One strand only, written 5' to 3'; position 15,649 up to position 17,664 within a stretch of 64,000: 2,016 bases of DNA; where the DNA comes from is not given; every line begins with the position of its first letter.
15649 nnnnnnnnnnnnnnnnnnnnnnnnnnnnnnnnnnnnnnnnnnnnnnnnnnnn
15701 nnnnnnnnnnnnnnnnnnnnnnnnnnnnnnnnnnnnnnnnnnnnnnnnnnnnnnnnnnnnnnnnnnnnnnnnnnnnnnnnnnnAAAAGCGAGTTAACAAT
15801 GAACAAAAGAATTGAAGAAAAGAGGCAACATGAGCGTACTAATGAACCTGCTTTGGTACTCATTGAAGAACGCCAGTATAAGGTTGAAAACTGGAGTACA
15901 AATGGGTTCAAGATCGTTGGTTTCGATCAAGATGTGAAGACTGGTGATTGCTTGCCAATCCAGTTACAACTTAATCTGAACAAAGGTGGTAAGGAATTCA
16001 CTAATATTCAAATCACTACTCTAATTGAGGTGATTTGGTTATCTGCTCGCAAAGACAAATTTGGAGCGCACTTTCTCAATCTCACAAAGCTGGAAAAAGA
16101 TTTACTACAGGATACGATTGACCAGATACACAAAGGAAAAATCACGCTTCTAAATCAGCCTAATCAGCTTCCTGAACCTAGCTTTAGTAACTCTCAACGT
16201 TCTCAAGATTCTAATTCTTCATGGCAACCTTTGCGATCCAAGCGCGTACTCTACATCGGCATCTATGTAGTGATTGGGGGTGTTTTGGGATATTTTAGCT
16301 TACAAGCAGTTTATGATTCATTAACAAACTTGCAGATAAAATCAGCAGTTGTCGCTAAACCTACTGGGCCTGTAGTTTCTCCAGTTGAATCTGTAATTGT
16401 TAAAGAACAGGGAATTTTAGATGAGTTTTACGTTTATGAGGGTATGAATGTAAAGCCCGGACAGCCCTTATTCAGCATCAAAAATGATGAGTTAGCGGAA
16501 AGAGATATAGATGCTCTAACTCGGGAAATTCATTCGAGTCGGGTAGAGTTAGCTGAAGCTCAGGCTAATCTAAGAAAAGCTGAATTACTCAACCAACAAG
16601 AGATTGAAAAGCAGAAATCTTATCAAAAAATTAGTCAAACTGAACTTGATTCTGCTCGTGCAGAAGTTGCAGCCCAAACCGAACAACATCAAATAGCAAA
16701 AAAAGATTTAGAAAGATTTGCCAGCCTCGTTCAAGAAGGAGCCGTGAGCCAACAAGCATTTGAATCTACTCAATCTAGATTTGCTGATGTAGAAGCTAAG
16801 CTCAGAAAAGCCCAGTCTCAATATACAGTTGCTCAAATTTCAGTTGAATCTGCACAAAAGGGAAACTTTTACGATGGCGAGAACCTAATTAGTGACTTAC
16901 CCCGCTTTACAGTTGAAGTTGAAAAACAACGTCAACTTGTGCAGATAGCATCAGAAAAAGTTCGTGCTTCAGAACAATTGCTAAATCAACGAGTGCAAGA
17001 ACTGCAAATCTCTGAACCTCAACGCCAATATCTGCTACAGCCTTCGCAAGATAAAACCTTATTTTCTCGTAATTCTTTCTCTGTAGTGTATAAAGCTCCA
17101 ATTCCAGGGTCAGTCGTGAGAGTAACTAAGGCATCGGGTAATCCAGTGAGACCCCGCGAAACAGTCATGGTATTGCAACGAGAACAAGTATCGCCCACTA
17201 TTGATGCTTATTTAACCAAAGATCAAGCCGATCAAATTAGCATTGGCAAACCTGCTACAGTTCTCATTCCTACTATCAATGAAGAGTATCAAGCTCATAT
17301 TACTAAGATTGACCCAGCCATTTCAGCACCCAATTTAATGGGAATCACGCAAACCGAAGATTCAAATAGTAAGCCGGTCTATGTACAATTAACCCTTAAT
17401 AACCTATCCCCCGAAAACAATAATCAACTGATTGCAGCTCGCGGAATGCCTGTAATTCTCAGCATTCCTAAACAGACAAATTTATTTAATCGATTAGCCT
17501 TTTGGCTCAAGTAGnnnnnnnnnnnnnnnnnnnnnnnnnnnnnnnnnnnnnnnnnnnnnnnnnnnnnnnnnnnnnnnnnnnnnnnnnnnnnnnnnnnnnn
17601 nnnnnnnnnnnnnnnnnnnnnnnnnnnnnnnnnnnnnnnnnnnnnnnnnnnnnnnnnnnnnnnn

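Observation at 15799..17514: Alg44-like PilZ-TM-membrane-fusion protein embedded inside the pgs operon, implying c-di-GMP gating of a gamma-glutamyl polymer synthase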

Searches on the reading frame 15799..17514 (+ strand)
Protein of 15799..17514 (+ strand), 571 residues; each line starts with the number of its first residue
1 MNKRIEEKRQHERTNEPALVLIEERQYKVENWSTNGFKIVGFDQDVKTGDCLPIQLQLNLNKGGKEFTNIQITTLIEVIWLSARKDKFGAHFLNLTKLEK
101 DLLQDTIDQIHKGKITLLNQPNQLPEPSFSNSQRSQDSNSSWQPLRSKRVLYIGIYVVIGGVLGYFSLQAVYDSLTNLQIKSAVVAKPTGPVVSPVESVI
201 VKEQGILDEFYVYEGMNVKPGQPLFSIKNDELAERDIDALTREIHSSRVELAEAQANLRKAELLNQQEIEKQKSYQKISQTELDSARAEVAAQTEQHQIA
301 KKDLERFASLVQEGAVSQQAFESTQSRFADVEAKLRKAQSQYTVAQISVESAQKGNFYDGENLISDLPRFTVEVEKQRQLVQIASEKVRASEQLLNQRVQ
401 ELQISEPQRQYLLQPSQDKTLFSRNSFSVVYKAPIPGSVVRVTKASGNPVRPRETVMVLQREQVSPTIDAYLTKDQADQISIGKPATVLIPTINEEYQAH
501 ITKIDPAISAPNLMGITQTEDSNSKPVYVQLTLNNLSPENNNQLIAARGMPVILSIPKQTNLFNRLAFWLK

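Call 3: search_protein_families(library=pfam, proteins=[window:15799-17514:+], max_evalue=0.01)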
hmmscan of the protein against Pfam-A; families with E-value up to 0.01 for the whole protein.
window:15799-17514:+ (571 aa): 2 families
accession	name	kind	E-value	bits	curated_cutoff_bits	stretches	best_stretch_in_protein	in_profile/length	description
PF13437.12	HlyD_3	-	2.4e-07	31.9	22.2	1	432-534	3-96/106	HlyD family secretion protein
PF16576.10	HlyD_D23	-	5.1e-06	26.4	30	1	376-509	59-189/214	Barrel-sandwich domain of CusB or HlyD membrane-fusion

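Call 5: search_protein_families(library=pfam, proteins=[window:15799-17514:+], max_evalue=10)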
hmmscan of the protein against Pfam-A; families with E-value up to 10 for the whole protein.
window:15799-17514:+ (571 aa): 8 families
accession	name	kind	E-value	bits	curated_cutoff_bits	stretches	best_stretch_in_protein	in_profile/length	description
PF13437.12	HlyD_3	-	2.4e-07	31.9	22.2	1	432-534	3-96/106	HlyD family secretion protein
PF16576.10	HlyD_D23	-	5.1e-06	26.4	30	3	376-509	59-189/214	Barrel-sandwich domain of CusB or HlyD membrane-fusion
PF13533.13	Biotin_lipoyl_2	-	0.088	13.1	29.8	1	205-227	9-31/32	Biotin-lipoyl like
PF00364.28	Biotin_lipoyl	-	0.19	12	22.1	1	201-227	12-73/73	Biotin-requiring enzyme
PF05546.16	She9_MDM33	-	0.76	10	22.2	1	236-342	31-127/198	She9 / Mdm33 family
PF16789.10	YscO-like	-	0.77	10.2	27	2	372-409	91-128/161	YscO-like protein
PF14362.11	DUF4407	-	7.7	6.1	31.3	1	233-343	132-233/297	Domain of unknown function (DUF4407)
PF02321.23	OEP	-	9.1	6.5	22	1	248-347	81-180/187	Outer membrane efflux protein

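Call 6: search_protein_families(library=ncbifam, proteins=[window:15799-17514:+], max_evalue=0.1)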
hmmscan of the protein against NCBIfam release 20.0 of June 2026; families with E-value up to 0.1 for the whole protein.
window:15799-17514:+ (571 aa): 16 families
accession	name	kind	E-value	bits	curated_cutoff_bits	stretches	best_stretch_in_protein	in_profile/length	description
TIGR02971.1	heterocyst_DevB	subfamily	1.2e-16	61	129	1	202-543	22-317/327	ABC exporter membrane fusion protein, DevB family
TIGR01730.1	RND_mfp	subfamily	1.3e-13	50.7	94.9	3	199-293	29-128/322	efflux RND transporter periplasmic adaptor subunit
TIGR01843.1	type_I_hlyD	subfamily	3.9e-12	45.9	208.65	1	149-497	2-340/422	HlyD family type I secretion periplasmic adaptor subunit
TIGR00999.1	8a0102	subfamily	1.5e-08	34.1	319.3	1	419-509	82-172/271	CzcB/NccB family metal efflux transporter periplasmic adaptor subunit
TIGR00998.1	8a0101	subfamily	1e-06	27.9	390.8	1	249-509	80-285/334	EmrA/EmrK family multidrug efflux transporter periplasmic adaptor subunit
NF007785.0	PRK10476.1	equivalog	5.7e-06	25.4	376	1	248-352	85-185/347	multidrug transporter subunit MdtN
NF008606.0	PRK11578.1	equivalog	8.7e-06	25.1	342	1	201-294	66-157/371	macrolide transporter subunit MacA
NF033138.2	RND-peri-MexC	equivalog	0.00022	20.5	625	2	284-350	104-170/375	MexC family multidrug efflux RND transporter periplasmic adaptor subunit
NF007132.1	PRK09578.1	equivalog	0.0035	16.1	512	0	278-353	96-175/396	MexX/AxyX family multidrug efflux RND transporter periplasmic adaptor subunit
NF004309.0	PRK05704.1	equivalog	0.0045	16.4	449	1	199-347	48-194/408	2-oxoglutarate dehydrogenase complex dihydrolipoyllysine-residue succinyltransferase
NF002939.0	PRK03598.1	equivalog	0.012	14.9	393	1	246-345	81-172/332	secretion protein HlyD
TIGR02168.1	SMC_prok_B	equivalog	0.017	12.8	567.35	1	230-403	681-850/1181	chromosome segregation protein SMC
NF007362.0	PRK09859.1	equivalog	0.032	13.4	738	1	279-352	97-170/385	multidrug transporter subunit MdtE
TIGR01347.1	sucB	equivalog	0.07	12.3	378.65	1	199-350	46-193/404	dihydrolipoyllysine-residue succinyltransferase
NF000272.2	OqxA_adapt_sub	exception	0.073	12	835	0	279-354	103-178/391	multidrug efflux RND transporter periplasmic adaptor subunit OqxA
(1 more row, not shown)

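Call 7: find_homologous_proteins(query=window:15799-17514:+)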
Query window:15799-17514:+ (571 aa): 37 proteins with E <= 0.001 among 8000 candidates.
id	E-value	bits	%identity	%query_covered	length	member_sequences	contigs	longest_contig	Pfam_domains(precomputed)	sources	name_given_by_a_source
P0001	0.0e+0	1181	96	100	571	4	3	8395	PF25919.1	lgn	-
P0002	1.3e-252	857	69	100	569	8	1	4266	PF25885.1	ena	-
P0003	4.4e-252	856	69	100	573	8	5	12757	PF25919.1,PF25885.1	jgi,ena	jgi:multidrug resistance efflux pump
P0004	4.8e-251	852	68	100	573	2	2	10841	PF25919.1,PF25885.1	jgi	jgi:multidrug resistance efflux pump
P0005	8.3e-251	851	68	100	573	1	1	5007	PF25876.1,PF25919.1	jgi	jgi:multidrug resistance efflux pump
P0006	9.0e-251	851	71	99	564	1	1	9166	PF25973.1,PF25919.1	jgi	-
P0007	1.9e-249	847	68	100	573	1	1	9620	PF25876.1,PF25919.1,PF25885.1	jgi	jgi:multidrug resistance efflux pump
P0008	2.9e-249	846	69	99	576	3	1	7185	PF25973.1,PF25919.1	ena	-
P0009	4.3e-246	836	68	99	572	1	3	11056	PF25876.1,PF25919.1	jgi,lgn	-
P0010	7.0e-246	835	69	99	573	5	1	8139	PF25876.1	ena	-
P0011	4.1e-245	833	67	99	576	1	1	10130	PF25973.1,PF25876.1,PF25919.1,PF25885.1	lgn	-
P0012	1.5e-242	824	67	100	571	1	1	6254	PF25973.1,PF25876.1,PF25885.1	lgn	-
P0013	4.2e-242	823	67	99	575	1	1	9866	PF25876.1,PF25919.1,PF25885.1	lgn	-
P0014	4.3e-240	816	67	99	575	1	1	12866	PF25919.1,PF25885.1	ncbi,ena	-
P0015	4.7e-240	816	67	99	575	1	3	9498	PF25973.1,PF25919.1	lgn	-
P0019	5.1e-202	690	58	100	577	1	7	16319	-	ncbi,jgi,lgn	jgi:multidrug resistance efflux pump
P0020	1.4e-170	587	48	99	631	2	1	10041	-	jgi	-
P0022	2.4e-118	414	42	98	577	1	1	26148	PF25984.1,PF00364.29,PF25919.1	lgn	-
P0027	8.8e-94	333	38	98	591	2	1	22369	PF00364.29,PF25919.1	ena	-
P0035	2.1e-28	118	31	70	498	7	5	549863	-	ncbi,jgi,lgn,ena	ncbi:MAG: hypothetical protein ACODUE_09805 [Synechococcus sp.]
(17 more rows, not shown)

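Call 16: find_related_loci(query=A1, collection=genome_contigs, flank=10000)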
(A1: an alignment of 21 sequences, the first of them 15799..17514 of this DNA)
Query A1 (571 aa) in genome_contigs; peptide patterns used: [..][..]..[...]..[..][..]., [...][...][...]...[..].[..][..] (x = any residue, [..] = any of these).
15 stretches matched a pattern; 5 encode a relative of the query (tblastn E <= 1e-3); 4 distinct loci.
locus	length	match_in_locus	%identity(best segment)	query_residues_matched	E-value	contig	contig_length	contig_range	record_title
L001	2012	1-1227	95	163-571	0e+0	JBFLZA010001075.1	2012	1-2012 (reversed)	MAG: Cyanobacteriota bacterium isolate MAG099 MAG099_1075, whole genome shotgun sequence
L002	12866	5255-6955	67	7-571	0e+0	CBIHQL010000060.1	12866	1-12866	MAG TPA_asm: uncultured bacterium isolate SRR18156189_concoct_24 genome assembly, contig: ERZ27336846.807, whole genome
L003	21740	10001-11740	40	1-568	3e-121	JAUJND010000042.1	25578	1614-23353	MAG: Chroococcidiopsidaceae cyanobacterium YX2bin18 opera_contig_1874, whole genome shotgun sequence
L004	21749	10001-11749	36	1-566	1e-94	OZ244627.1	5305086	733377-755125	MAG: Waterburya sp. isolate 931cca96-b6c3-400e-9fe1-dcb443d0ee94 genome assembly, chromosome: 1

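Call 20: search_protein_families(library=pfam, proteins=[L003:8890-9936:+, L003:11876-12841:-, L003:5247-6368:-, L004:8799-9953:+, L004:11850-13070:+, L004:5122-5808:+, L003:3142-4137:-, L003:824-2947:-, L003:14244-15833:-], max_evalue=0.001)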
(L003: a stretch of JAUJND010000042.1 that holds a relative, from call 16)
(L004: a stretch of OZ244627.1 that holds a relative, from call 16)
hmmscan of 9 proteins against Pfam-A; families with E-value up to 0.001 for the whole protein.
L003:8890-9936:+ (348 aa): 0 families

L003:11876-12841:- (321 aa): 1 family
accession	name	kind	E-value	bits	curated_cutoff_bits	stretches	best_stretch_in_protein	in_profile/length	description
PF00877.26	NLPC_P60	-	2.1e-09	37.7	23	1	190-277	12-75/105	NlpC/P60 family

L003:5247-6368:- (373 aa): 9 families
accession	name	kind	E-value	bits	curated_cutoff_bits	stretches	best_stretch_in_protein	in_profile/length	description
PF13358.12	DDE_3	-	1.3e-37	129.3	28.6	1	183-342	1-146/146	DDE superfamily endonuclease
PF13592.12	HTH_33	-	2.1e-12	46.9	25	1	108-166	1-58/60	Winged helix-turn helix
PF13565.12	HTH_32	-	3.6e-08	34.3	33.7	1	58-138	1-73/73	Homeodomain-like domain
PF13384.12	HTH_23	-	3.7e-07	30.2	24.6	1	29-62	4-37/50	Homeodomain-like domain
PF13412.12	HTH_24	-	1e-05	25.4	21.9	1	29-61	4-36/48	Winged helix-turn-helix DNA-binding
PF13551.12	HTH_29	-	4.3e-05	24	28.1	1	32-62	1-32/64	Winged helix-turn helix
PF13518.12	HTH_28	-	7.4e-05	23.2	25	1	32-65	2-35/52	Helix-turn-helix domain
PF08281.18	Sigma70_r4_2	-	0.00011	22.2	25.7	1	30-62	14-46/54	Sigma-70, region 4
PF08279.18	HTH_11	-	0.00059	20.1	25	0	30-59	2-32/55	HTH domain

L004:8799-9953:+ (384 aa): 0 families

L004:11850-13070:+ (406 aa): 3 families
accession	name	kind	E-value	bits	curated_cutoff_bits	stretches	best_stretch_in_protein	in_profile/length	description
PF02518.31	HATPase_c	-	5.8e-26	91.6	26.4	1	296-404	1-107/111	Histidine kinase-, DNA gyrase B-, and HSP90-like ATPase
PF00512.31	HisKA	-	2.6e-11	43.8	26.9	1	186-250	2-64/66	His Kinase A (phospho-acceptor) domain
PF18719.7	ArlS_N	-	4.6e-08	33.8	27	1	70-148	56-140/140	ArlS sensor domain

L004:5122-5808:+ (228 aa): 2 families
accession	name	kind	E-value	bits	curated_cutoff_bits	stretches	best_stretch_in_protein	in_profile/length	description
PF00072.30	Response_reg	-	1e-27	97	30.2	1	3-113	1-111/111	Response regulator receiver domain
PF00486.34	Trans_reg_C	-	4.3e-25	88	26.2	1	145-223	1-77/77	Transcriptional regulatory protein, C terminal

L003:3142-4137:- (331 aa): 2 families
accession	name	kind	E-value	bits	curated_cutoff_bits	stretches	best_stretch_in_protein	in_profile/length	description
PF00589.27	Phage_integrase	-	2.9e-24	86.2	27.1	1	139-305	3-166/172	Phage integrase family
PF02899.23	Phage_int_SAM_1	-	0.0004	21.1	22.3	1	38-110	13-81/83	Phage integrase, N-terminal SAM-like domain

L003:824-2947:- (707 aa): 1 family
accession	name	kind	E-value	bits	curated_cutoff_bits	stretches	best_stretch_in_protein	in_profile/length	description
PF00128.31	Alpha-amylase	-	8.5e-10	38.9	22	1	377-560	171-361/446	Alpha amylase, catalytic domain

L003:14244-15833:- (529 aa): 1 family
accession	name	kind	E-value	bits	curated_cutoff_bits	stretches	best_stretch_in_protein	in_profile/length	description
PF03432.20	Relaxase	-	6e-31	107.9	24.6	1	19-144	7-132/132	MobA/VirD2-like, nuclease domain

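Call 26: find_encoding_contigs(protein=P0022, flank=8000, max_places=2)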
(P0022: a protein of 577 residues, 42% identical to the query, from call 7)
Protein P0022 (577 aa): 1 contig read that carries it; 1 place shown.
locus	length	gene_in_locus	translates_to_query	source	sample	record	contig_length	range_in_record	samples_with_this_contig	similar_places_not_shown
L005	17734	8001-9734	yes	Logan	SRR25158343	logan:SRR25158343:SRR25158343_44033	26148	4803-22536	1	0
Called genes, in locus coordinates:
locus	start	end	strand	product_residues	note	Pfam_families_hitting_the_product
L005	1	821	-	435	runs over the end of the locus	PF25917:BSH_RND, PF25973:BSH_CzcB, PF25876:HH_MFP_RND (faint), PF25881:HH_YBHG, PF25954:Beta-barrel_RND_2, PF25990:Beta-barrel_YknX, PF26002:Beta-barrel_AprE, PF25967:RND-MFP_C (weak), +1 more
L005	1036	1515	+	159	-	-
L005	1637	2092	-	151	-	-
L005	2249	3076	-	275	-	PF11353:DUF3153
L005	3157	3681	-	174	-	PF13428:TPR_14 (faint)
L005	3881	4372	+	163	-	-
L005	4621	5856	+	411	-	PF08245:Mur_ligase_M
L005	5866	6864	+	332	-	PF14102:Caps_synth_CapC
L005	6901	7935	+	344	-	-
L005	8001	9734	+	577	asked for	PF00364:Biotin_lipoyl (faint), PF25919:BSH_CusB (faint), PF25984:BSH_YknX (faint)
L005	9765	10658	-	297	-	PF00696:AA_kinase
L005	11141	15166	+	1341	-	PF00069:Pkinase, PF07714:PK_Tyr_Ser-Thr, PF13191:AAA_16, PF01590:GAF, PF13185:GAF_2, PF08448:PAS_4 (faint), PF02518:HATPase_c, PF14501:HATPase_c_5 (weak)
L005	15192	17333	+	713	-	PF00571:CBS, PF02518:HATPase_c, PF14501:HATPase_c_5 (weak)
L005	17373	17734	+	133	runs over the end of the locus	PF00072:Response_reg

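Call 27: find_encoding_contigs(protein=P0027, flank=8000, max_places=2)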
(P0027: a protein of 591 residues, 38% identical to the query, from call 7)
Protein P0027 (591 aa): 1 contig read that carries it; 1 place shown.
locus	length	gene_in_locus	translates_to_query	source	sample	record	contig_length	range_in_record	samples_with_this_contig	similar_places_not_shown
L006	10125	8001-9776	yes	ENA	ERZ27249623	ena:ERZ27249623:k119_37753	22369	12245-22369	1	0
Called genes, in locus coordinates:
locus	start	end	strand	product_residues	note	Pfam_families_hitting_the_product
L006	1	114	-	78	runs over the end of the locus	-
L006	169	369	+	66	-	-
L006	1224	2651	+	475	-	PF00072:Response_reg, PF00990:GGDEF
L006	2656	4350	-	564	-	PF02254:TrkA_N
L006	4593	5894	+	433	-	PF08245:Mur_ligase_M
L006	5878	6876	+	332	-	PF14102:Caps_synth_CapC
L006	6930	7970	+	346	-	-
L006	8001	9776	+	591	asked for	PF25919:BSH_CusB (faint), PF00364:Biotin_lipoyl (faint)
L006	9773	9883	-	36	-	-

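Call 28: find_encoding_contigs(protein=P0035, flank=8000, max_places=2)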
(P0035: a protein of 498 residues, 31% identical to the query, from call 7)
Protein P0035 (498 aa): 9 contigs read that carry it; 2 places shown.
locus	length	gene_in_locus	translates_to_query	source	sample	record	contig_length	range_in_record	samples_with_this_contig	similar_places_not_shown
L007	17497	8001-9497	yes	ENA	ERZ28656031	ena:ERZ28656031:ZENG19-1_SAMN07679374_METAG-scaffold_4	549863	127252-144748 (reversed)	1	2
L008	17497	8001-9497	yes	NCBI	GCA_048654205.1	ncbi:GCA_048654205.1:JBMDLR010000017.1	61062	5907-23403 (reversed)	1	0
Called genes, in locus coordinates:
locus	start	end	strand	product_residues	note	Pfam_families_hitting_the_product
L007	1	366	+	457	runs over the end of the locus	PF01134:GIDA (faint), PF07992:Pyr_redox_2, PF12831:FAD_oxidored (faint), PF13738:Pyr_redox_3, PF00070:Pyr_redox, PF00085:Thioredoxin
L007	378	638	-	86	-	PF01176:eIF-1a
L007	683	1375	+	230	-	PF00849:PseudoU_synth_2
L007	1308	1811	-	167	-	PF03734:YkuD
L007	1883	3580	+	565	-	PF00390:malic, PF03949:Malic_M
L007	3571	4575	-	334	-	PF14102:Caps_synth_CapC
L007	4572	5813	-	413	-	PF08245:Mur_ligase_M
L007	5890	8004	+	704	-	PF13620:CarboxypepD_reg (weak), PF09587:PGA_cap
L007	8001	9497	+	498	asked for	-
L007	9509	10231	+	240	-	-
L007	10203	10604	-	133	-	PF02469:Fasciclin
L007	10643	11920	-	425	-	PF10216:ChpXY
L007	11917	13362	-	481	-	PF00361:Proton_antipo_M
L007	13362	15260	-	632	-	PF00662:Proton_antipo_N, PF00361:Proton_antipo_M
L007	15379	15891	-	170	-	PF00486:Trans_reg_C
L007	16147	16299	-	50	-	-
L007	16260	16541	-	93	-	-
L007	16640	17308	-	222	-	PF00486:Trans_reg_C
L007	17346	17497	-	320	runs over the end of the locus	PF01073:3Beta_HSD, PF01370:Epimerase, PF05368:NmrA, PF13460:NAD_binding_10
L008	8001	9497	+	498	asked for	-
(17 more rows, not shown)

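Call 29: find_encoding_contigs(protein=P0019, flank=8000, max_places=2)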
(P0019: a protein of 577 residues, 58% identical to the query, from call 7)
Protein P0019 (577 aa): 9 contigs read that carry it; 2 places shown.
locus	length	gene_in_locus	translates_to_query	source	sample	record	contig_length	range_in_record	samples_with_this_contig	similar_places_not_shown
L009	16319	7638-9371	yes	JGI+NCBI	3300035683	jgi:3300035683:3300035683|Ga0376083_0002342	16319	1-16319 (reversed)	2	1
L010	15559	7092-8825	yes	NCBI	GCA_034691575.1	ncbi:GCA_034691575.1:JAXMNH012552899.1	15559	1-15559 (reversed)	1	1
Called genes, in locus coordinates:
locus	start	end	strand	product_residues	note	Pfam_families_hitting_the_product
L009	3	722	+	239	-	?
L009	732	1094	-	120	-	PF03400:DDE_Tnp_IS1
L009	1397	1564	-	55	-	-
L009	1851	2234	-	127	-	PF12759:HTH_Tnp_IS1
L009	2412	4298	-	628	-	PF00664:ABC_membrane, PF00005:ABC_tran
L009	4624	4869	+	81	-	-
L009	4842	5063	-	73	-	-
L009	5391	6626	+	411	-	PF08245:Mur_ligase_M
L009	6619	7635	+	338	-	PF14102:Caps_synth_CapC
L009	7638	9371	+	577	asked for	-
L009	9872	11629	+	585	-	PF09587:PGA_cap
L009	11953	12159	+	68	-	-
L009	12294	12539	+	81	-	-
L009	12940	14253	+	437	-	-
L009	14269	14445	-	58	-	-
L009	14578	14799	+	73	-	PF13340:DUF4096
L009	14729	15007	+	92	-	PF13340:DUF4096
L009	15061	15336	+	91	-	PF01609:DDE_Tnp_1, PF13586:DDE_Tnp_1_2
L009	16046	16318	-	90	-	?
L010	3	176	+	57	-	?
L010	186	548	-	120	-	PF03400:DDE_Tnp_IS1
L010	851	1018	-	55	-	-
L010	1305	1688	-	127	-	PF12759:HTH_Tnp_IS1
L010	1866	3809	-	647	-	PF00664:ABC_membrane, PF00005:ABC_tran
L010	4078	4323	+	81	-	-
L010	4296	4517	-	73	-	-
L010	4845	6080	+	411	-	PF08245:Mur_ligase_M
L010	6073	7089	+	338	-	PF14102:Caps_synth_CapC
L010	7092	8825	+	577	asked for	-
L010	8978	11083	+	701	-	PF13620:CarboxypepD_reg, PF09587:PGA_cap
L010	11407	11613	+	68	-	-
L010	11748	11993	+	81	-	-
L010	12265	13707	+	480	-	-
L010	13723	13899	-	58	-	-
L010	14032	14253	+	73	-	PF13340:DUF4096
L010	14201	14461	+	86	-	PF13340:DUF4096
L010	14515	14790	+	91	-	PF01609:DDE_Tnp_1, PF13586:DDE_Tnp_1_2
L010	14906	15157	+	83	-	-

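Call 30: find_encoding_contigs(protein=P0020, flank=8000, max_places=2)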
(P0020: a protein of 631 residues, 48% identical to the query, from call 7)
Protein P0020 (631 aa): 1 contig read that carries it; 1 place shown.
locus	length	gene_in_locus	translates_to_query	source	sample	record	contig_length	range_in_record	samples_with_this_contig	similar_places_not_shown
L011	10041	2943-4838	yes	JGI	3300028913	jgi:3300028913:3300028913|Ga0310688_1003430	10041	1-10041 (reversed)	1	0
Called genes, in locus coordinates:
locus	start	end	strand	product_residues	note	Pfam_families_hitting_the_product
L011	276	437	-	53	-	-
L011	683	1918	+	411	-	PF08245:Mur_ligase_M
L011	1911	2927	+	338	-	PF14102:Caps_synth_CapC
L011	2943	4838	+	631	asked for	-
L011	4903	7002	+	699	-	PF13620:CarboxypepD_reg (weak), PF09587:PGA_cap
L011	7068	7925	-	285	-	-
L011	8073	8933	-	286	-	PF00872:Transposase_mut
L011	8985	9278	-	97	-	PF00872:Transposase_mut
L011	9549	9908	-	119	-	PF01927:Mut7-C (weak), PF18478:PIN_10 (weak), PF18480:DUF5615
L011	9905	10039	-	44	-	?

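Call 32: predict_structure(alignment_id=A1)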
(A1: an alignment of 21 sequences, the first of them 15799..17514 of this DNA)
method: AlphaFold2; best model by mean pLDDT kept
length: 571 residues; sequences in the alignment: 21
mean_pLDDT: 74.3   pTM: 0.33
mean pLDDT of the five models: 74.3, 68.8, 67.9, 67.2, 66.2
residues with pLDDT >= 90: 104; 70-90: 302; 50-70: 86; < 50: 79
segments of 3 or more residues with pLDDT < 50: 1-15, 121-146, 189-193, 411-415, 417-426, 513-523
pLDDT, mean of each block of 10 residues (from residue 1): 32 53 75 77 76 84 71 86 70 84 83 70 29 28 43 69 75 77 67 64 78 78 77 73 91 96 92 86 93 95 93 89 93 94 88 67 71 95 94 86 58 45 51 81 81 83 74 81 85 83 76 48 68 78 70 80 52 48
secondary structure, 60 per line:
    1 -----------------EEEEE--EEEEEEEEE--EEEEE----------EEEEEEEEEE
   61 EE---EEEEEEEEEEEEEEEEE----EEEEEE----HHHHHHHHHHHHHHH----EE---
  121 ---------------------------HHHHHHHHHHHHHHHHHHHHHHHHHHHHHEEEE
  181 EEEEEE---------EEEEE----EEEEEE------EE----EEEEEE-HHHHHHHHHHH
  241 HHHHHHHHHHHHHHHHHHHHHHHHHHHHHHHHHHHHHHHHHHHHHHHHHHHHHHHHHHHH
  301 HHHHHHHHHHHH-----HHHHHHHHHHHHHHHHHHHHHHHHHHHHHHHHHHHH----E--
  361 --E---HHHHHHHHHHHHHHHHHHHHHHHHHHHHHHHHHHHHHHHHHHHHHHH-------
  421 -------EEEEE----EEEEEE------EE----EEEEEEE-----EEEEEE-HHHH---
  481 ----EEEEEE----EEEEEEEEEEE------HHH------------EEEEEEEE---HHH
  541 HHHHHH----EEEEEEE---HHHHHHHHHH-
elements in order: E18-22 E25-33 E36-40 E51-62 E66-82 E87-92 H97-111 H148-176 E177-186 E196-200 E205-210 E223-228 H230-312 H318-353 H367-413 E428-432 E437-442 E455-461 E467-472 H474-477 E485-490 E495-505 E527-534 H538-546 E551-557 H561-570
